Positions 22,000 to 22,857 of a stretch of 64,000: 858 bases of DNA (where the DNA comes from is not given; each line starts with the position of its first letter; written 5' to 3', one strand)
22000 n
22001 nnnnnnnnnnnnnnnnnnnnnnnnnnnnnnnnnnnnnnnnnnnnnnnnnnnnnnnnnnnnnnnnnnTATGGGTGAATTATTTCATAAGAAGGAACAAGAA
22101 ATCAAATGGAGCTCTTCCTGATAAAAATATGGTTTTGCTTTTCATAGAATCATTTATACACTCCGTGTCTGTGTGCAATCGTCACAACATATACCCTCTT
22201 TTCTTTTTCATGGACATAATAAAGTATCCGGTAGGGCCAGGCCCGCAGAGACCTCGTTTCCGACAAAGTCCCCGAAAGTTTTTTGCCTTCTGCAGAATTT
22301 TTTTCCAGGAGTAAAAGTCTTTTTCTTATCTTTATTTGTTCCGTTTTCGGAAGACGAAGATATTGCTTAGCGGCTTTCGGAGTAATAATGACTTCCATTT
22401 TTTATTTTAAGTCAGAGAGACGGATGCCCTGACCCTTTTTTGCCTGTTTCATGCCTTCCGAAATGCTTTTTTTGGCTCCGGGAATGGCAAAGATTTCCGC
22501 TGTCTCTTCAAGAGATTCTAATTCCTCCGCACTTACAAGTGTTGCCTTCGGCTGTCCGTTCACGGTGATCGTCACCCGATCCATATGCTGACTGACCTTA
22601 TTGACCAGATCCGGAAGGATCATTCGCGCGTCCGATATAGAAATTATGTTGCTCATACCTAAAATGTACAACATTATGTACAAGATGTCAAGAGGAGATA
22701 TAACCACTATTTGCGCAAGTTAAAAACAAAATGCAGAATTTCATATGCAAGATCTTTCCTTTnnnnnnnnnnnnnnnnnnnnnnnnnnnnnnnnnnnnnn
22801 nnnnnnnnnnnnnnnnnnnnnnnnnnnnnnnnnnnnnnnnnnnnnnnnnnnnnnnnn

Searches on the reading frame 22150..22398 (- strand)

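Call 3: search_protein_families(library=pfam, proteins=[window:22150-22398:-], max_evalue=1)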
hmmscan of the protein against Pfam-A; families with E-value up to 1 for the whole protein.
window:22150-22398:- (82 aa): 3 families
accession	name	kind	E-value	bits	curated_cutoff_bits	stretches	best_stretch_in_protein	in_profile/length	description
PF05016.21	ParE_toxin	-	5.7e-09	36.9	23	1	3-79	1-87/89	ParE toxin of type II toxin-antitoxin system, parDE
PF05973.20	Gp49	-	0.016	15.7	23.9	1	15-73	5-68/90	Phage derived protein Gp49-like (DUF891)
PF15781.12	ParE-like_toxin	-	0.082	13.3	28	1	3-81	1-83/87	ParE-like toxin of type II bacterial toxin-antitoxin system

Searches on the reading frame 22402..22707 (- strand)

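Call 3: search_protein_families(library=pfam, proteins=[window:22402-22707:-], max_evalue=1)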
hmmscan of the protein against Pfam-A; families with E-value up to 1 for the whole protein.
window:22402-22707:- (101 aa): 2 families
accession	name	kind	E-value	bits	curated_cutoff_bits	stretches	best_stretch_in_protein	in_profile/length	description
PF02604.26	PhdYeFM_antitox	-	6.5e-14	51.9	29.8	1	20-90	2-72/74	Antitoxin Phd_YefM, type II toxin-antitoxin system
PF18628.8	P2_N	-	0.11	12.6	25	1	39-68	38-66/129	Viral coat protein P2 N-terminal domain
